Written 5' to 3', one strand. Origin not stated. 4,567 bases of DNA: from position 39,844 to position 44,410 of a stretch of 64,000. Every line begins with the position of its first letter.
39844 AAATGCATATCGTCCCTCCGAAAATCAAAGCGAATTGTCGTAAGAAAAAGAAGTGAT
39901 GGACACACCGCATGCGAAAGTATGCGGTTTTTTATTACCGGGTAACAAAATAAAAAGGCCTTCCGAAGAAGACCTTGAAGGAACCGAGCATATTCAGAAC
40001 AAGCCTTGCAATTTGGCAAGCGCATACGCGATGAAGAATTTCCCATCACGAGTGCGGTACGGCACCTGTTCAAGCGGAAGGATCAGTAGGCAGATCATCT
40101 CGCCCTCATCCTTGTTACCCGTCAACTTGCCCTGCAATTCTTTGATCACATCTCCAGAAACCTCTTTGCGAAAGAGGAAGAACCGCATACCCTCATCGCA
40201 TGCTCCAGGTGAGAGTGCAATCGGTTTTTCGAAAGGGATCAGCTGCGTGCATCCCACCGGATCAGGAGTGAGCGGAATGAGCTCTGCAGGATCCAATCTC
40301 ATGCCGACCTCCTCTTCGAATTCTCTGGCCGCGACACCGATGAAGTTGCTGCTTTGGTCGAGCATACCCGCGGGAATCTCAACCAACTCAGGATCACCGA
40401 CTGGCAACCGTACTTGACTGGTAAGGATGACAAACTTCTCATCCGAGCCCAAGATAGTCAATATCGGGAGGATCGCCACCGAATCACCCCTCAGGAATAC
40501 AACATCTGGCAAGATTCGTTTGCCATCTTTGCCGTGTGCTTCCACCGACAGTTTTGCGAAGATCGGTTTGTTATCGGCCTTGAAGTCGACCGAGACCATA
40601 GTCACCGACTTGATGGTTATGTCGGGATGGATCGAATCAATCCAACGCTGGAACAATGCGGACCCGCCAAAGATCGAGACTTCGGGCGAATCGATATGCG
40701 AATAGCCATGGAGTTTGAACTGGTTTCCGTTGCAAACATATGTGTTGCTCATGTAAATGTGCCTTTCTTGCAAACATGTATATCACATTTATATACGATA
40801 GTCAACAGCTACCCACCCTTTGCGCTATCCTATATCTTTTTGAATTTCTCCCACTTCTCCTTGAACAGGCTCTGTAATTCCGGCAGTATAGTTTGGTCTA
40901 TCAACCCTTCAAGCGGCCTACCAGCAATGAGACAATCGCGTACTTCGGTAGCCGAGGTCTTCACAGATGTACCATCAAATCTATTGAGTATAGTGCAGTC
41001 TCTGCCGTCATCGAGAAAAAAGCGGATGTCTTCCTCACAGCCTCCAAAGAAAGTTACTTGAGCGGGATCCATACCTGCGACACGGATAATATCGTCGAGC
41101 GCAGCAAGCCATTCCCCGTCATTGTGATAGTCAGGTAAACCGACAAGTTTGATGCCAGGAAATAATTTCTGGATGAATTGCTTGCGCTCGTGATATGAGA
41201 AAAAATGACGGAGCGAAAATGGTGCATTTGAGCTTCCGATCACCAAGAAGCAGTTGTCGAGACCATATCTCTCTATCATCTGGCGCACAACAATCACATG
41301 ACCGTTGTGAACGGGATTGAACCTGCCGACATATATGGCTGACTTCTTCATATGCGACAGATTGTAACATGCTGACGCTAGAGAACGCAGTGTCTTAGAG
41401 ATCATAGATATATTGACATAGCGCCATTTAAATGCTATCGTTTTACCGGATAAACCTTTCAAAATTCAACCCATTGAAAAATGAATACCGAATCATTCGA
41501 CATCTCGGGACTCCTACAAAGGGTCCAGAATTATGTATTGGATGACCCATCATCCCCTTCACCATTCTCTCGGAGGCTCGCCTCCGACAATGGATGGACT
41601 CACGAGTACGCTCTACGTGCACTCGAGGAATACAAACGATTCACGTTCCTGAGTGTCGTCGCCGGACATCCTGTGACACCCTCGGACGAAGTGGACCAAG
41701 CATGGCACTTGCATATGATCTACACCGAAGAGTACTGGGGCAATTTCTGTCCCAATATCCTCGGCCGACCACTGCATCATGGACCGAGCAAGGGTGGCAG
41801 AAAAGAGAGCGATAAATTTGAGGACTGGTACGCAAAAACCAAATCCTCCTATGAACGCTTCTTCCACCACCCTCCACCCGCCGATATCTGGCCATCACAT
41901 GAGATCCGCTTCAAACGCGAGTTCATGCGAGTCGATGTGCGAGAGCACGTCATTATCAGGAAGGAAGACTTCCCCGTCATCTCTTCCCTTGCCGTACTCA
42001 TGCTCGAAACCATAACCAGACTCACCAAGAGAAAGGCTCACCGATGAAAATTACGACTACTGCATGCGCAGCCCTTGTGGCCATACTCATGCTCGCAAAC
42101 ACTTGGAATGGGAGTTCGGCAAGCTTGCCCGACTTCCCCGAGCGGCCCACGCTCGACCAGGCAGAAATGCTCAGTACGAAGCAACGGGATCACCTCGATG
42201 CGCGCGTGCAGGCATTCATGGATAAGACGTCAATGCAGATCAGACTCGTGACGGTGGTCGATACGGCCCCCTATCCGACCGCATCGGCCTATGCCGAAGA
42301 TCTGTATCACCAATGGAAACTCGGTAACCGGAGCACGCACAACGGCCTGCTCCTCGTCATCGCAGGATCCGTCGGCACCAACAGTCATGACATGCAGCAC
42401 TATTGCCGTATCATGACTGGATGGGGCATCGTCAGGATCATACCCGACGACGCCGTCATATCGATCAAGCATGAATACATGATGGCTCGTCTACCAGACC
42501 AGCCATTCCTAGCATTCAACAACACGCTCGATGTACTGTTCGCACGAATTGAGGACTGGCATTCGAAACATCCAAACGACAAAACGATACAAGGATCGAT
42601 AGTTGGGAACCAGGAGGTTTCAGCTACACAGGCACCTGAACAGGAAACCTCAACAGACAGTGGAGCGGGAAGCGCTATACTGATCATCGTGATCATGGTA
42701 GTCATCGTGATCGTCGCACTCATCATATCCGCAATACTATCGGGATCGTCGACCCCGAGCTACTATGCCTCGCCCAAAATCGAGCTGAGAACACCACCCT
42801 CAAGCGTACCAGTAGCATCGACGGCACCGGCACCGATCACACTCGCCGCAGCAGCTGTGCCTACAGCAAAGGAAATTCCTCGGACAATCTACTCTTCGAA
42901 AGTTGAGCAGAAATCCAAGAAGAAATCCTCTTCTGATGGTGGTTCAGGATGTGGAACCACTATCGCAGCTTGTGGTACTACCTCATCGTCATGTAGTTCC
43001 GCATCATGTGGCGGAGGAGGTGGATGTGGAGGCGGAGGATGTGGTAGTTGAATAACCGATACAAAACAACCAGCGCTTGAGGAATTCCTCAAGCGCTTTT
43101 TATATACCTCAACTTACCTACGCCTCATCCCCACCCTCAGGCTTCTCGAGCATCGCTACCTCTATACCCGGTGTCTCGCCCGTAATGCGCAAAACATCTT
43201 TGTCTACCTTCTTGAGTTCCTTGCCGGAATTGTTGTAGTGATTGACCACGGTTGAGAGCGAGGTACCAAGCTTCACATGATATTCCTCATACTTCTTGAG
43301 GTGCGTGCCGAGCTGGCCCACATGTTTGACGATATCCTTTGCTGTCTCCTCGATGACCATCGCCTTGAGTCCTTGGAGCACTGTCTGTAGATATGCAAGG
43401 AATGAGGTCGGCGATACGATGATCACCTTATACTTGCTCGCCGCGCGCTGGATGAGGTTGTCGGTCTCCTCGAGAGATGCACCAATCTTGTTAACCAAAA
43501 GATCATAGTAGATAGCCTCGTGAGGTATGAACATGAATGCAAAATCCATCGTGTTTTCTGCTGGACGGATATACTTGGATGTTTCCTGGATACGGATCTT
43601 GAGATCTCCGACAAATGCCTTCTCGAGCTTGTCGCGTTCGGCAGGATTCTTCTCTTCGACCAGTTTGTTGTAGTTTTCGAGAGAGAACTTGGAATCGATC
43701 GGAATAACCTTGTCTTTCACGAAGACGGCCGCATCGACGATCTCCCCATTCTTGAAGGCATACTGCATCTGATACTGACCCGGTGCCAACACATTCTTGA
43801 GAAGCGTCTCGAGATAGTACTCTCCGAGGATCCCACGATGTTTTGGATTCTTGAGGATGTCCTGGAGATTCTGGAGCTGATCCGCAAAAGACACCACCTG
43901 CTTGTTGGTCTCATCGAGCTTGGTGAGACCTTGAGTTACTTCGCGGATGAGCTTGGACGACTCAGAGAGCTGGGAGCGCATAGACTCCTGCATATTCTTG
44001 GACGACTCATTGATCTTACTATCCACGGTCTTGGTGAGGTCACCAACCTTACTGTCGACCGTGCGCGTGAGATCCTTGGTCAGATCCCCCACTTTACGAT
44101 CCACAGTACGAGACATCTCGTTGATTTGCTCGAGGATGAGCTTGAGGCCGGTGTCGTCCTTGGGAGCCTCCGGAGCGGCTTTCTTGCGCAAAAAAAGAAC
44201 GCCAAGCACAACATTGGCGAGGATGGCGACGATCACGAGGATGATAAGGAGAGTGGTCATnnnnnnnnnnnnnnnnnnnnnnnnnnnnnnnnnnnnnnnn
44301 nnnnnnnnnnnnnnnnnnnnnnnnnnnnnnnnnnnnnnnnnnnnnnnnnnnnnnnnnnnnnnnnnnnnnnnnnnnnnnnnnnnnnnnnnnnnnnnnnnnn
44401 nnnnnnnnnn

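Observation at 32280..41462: NrtR-centred NAD salvage/recycling island with split NadM/Nudix, divergent Prs and several uncharacterised nucleotide enzymes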

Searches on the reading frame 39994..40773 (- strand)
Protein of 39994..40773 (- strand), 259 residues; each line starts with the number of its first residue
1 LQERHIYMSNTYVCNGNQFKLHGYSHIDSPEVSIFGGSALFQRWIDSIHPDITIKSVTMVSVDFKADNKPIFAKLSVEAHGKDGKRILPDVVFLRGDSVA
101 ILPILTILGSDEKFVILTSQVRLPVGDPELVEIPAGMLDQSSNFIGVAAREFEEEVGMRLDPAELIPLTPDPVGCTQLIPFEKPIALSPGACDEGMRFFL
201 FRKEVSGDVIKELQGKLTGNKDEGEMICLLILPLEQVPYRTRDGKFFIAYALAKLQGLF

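Call 3: search_protein_families(library=pfam, proteins=[window:39994-40773:-], max_evalue=0.01)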
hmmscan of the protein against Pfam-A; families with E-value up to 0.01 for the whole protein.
window:39994-40773:- (259 aa): 1 family
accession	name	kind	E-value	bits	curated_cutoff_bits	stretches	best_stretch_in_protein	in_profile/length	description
PF00293.34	NUDIX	-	7.4e-07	29.7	21.1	1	107-242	10-126/134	NUDIX domain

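Call 4: search_protein_families(library=ncbifam, proteins=[window:39994-40773:-], max_evalue=0.01)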
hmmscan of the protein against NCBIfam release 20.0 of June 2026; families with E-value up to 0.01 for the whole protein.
window:39994-40773:- (259 aa): 1 family
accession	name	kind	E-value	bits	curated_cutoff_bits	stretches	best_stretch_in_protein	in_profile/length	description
NF008003.0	PRK10729.1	equivalog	0.0025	17.1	248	1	92-161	53-122/210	ADP-ribose diphosphatase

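Call 27: search_protein_families(library=padloc, proteins=[window:39994-40773:-], max_evalue=0.01)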
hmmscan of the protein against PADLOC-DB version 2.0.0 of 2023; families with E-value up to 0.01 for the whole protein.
window:39994-40773:- (259 aa): 0 families

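Call 28: search_protein_families(library=phrogs, proteins=[window:39994-40773:-], max_evalue=0.01)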
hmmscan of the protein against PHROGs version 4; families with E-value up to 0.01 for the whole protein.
window:39994-40773:- (259 aa): 1 family
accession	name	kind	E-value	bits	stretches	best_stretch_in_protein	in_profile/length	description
phrog_1185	-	other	0.0013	19.2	1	60-163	122-213/301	nudix hydrolase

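Call 32: search_solved_structures(query=window:39994-40773:-, max_evalue=0.1)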
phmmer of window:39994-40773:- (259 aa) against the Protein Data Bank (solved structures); distinct sequences matched with E-value up to 0.1: 18.
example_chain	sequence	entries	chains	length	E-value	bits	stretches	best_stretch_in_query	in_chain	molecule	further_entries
3ac9_A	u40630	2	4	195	6e-06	29.1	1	96-172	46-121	ADP-sugar pyrophosphatase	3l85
3aca_A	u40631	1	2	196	6e-06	29.1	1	96-172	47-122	ADP-sugar pyrophosphatase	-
5qj4_A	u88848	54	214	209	6.9e-06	28.9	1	96-172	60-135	ADP-sugar pyrophosphatase | NUDT5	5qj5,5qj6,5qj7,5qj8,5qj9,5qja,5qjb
3bm4_A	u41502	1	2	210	6.9e-06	28.9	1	96-172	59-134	ADP-sugar pyrophosphatase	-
2dsc_A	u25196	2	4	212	7.1e-06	28.9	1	96-172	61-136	ADP-sugar pyrophosphatase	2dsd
5nqr_A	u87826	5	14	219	7.6e-06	28.8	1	96-172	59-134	ADP-sugar pyrophosphatase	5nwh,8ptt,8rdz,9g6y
2dsb_A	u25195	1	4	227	8.2e-06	28.7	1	96-172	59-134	ADP-sugar pyrophosphatase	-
9q0n_E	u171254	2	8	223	9e-06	28.5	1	96-172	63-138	ADP-sugar pyrophosphatase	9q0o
9q0m_E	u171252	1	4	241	1e-05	28.3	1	96-172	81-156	ADP-sugar pyrophosphatase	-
8zr8_A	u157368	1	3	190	0.00085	22.1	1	107-173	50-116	Methanol dehydrogenase activator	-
8wv3_A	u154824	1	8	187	0.0011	21.7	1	107-176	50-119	ADP-ribose pyrophosphatase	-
9jax_E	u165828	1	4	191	0.0011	21.6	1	107-176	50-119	ADP-ribose pyrophosphatase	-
2yvm_A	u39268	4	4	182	0.0031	20.2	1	112-169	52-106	MutT/nudix family protein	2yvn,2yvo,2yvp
1g0s_A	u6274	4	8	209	0.043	16.5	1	92-162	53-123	HYPOTHETICAL 23.7 KDA PROTEIN IN ICC-TOLC INTERGENIC REGION | ADP-ribose pyrophosphatase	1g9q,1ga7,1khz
9dua_A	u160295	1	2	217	0.048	16.3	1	91-164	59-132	ADP-ribose pyrophosphatase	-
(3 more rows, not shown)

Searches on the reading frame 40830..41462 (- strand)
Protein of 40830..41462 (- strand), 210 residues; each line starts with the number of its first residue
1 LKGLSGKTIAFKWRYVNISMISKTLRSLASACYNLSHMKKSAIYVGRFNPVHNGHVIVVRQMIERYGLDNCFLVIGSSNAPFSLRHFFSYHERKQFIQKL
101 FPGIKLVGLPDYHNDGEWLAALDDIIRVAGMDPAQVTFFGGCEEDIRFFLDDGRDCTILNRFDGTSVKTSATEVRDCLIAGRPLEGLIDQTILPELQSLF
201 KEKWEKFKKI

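Call 3: search_protein_families(library=pfam, proteins=[window:40830-41462:-], max_evalue=0.01)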
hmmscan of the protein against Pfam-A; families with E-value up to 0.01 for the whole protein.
window:40830-41462:- (210 aa): 1 family
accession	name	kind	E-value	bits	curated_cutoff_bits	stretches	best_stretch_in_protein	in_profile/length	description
PF01467.32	CTP_transf_like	-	1e-09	39.1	21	1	43-100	1-57/133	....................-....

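Call 4: search_protein_families(library=ncbifam, proteins=[window:40830-41462:-], max_evalue=0.01)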
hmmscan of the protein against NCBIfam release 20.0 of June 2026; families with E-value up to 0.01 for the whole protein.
window:40830-41462:- (210 aa): 21 families
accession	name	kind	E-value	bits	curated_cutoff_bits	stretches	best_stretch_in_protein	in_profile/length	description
NF003786.0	PRK05379.1-2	equivalog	5.4e-12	45.6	397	1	40-182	15-163/354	bifunctional nicotinamide-nucleotide adenylyltransferase/Nudix hydroxylase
NF002243.0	PRK01153.1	subfamily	1.3e-10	41.1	127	1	42-191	3-149/175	nicotinamide-nucleotide adenylyltransferase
NF003787.0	PRK05379.1-4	equivalog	2.2e-10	40.1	449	1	42-183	12-157/346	bifunctional nicotinamide-nucleotide adenylyltransferase/Nudix hydroxylase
NF003791.0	PRK05379.2-3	equivalog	4e-09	36.1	409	1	40-179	6-147/340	bifunctional nicotinamide-nucleotide adenylyltransferase/Nudix hydroxylase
TIGR01527.1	arch_NMN_Atrans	equivalog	2.1e-08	33.9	181.2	1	42-105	2-63/167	nicotinamide-nucleotide adenylyltransferase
NF003789.0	PRK05379.2-1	equivalog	1.3e-07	30.9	355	1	40-126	8-99/312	bifunctional nicotinamide mononucleotide adenylyltransferase/ADP-ribose pyrophosphatase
TIGR00482.1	TIGR00482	equivalog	1.4e-07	31.8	112.45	1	43-101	1-59/194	nicotinate (nicotinamide) nucleotide adenylyltransferase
NF003788.0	PRK05379.1-5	equivalog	2.9e-07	30.1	354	1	43-102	9-66/351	bifunctional nicotinamide-nucleotide adenylyltransferase/Nudix hydroxylase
TIGR00125.1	cyt_tran_rel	domain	5.8e-07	29.6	27.7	1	42-100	2-59/65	adenylyltransferase/cytidyltransferase family protein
NF003790.0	PRK05379.2-2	equivalog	3.1e-06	26.5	403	1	39-155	19-141/354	bifunctional nicotinamide mononucleotide adenylyltransferase/ADP-ribose pyrophosphatase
NF005519.0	PRK07152.1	equivalog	3.4e-06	26.2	315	1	39-98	1-60/361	nicotinate-nucleotide adenylyltransferase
NF000840.1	PRK00071.1-3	equivalog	4.3e-06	26.3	150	1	36-77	3-44/201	nicotinate-nucleotide adenylyltransferase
NF000843.0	PRK00071.2-2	equivalog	7.2e-06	25.6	240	1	36-90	9-63/212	nicotinate-nucleotide adenylyltransferase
NF000839.0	PRK00071.1-1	equivalog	9.5e-06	25.7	187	1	38-74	5-41/219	nicotinate-nucleotide adenylyltransferase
NF000845.0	PRK00071.2-4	equivalog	1.2e-05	24.8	210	1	42-107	11-78/197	nicotinate-nucleotide adenylyltransferase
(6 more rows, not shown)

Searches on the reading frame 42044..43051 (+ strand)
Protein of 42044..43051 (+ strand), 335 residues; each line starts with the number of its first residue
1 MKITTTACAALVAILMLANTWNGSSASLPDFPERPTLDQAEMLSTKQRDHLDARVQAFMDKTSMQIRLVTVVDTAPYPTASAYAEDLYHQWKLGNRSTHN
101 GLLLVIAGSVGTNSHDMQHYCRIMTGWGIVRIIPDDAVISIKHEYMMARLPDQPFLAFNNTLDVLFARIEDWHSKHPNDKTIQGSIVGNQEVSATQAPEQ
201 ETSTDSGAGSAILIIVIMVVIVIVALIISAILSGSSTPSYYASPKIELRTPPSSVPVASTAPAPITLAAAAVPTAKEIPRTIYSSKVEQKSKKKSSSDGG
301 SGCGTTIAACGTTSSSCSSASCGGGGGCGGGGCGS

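Call 24: search_protein_families(library=pfam, proteins=[window:42044-43051:+], max_evalue=0.01)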
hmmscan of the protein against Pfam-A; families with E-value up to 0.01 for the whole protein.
window:42044-43051:+ (335 aa): 1 family
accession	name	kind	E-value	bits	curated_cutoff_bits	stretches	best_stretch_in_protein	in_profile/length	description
PF04536.20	TPM_phosphatase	-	4.2e-20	72.5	22.1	1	38-153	3-109/125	TPM domain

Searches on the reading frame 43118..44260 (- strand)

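Call 24: search_protein_families(library=pfam, proteins=[window:43118-44260:-], max_evalue=0.01)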
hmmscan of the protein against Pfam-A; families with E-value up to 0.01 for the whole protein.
window:43118-44260:- (380 aa): 5 families
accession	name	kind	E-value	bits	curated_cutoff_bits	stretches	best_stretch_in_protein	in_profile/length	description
PF02646.22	RmuC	-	2.1e-51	175.2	26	1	74-350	5-271/291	RmuC family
PF01442.23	Apolipoprotein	-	0.00057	20.1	90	0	44-130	18-105/190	Apolipoprotein A1/A4/E domain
PF19795.4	DUF6279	-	0.0021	18.5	27.7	1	35-132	49-146/195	Family of unknown function (DUF6279)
PF04108.17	ATG17_like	-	0.0023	17.9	43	0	37-125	112-205/355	Autophagy protein ATG17-like domain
PF10456.14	BAR_3_WASP_bdg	-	0.0047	16.8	24.9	0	18-137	17-134/236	WASP-binding domain of Sorting nexin protein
